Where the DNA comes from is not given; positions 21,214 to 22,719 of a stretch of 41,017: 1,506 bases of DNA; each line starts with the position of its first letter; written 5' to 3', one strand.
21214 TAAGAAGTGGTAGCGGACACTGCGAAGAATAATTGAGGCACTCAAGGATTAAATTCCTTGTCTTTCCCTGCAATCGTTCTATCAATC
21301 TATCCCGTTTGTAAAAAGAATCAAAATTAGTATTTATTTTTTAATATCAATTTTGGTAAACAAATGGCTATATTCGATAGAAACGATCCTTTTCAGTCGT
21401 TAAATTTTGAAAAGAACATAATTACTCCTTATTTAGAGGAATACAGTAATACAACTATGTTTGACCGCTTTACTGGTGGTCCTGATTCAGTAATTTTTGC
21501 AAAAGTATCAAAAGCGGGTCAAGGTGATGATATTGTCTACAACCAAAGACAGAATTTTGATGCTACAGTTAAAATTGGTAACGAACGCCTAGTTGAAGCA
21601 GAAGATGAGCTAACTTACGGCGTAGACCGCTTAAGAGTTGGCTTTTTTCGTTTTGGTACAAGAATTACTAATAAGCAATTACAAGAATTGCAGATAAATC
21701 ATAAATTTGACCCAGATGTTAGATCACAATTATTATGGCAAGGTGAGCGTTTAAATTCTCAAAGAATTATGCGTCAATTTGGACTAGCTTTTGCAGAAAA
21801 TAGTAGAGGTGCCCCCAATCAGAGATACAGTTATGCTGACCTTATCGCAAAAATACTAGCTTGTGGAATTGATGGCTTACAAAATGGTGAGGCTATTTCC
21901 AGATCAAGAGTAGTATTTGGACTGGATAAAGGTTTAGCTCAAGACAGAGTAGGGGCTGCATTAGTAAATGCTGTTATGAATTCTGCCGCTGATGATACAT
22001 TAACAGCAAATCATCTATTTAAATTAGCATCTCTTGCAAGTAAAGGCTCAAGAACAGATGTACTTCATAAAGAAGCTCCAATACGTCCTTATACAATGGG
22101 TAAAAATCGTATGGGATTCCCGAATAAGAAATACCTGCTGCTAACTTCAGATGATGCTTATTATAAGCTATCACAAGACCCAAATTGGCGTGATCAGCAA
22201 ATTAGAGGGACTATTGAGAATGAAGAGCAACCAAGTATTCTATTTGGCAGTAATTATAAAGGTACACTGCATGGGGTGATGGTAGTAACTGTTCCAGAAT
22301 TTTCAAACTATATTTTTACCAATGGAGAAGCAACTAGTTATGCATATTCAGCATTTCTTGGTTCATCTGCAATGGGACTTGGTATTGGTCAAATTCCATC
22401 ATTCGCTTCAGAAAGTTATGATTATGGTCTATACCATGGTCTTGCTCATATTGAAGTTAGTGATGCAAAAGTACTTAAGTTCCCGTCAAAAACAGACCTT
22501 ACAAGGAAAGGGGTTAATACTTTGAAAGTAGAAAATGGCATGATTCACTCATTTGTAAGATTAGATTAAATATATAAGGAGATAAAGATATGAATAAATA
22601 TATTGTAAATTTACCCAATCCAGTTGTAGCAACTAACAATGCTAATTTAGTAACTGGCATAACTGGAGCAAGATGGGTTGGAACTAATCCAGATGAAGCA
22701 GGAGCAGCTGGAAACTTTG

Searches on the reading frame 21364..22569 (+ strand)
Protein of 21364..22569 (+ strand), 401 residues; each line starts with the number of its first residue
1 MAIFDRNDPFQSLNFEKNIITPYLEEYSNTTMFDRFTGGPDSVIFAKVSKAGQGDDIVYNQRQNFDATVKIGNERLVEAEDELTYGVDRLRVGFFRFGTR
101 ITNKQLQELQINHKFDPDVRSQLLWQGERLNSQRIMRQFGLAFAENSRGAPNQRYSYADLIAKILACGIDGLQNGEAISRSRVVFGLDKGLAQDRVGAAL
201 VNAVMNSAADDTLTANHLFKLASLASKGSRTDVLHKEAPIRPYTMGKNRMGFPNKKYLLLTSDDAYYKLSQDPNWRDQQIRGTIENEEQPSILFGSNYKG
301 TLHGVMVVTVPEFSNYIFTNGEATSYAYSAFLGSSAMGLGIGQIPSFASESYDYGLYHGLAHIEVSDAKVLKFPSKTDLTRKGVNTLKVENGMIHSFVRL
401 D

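Call 53: find_related_loci(query=window:21364-22569:+, collection=genome_contigs, flank=10000)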
Query window:21364-22569:+ (401 aa) in genome_contigs; peptide patterns used: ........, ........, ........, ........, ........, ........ (x = any residue, [..] = any of these).
71 stretches matched a pattern; 1 encode a relative of the query (tblastn E <= 1e-3); 1 distinct loci.
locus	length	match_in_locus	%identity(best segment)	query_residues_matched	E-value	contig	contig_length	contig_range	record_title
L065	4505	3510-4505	61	1-331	4e-140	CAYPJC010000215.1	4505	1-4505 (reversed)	MAG TPA_asm: uncultured Flavobacteriales bacterium isolate binchicken_co53_42 genome assembly, contig: NODE_15163_length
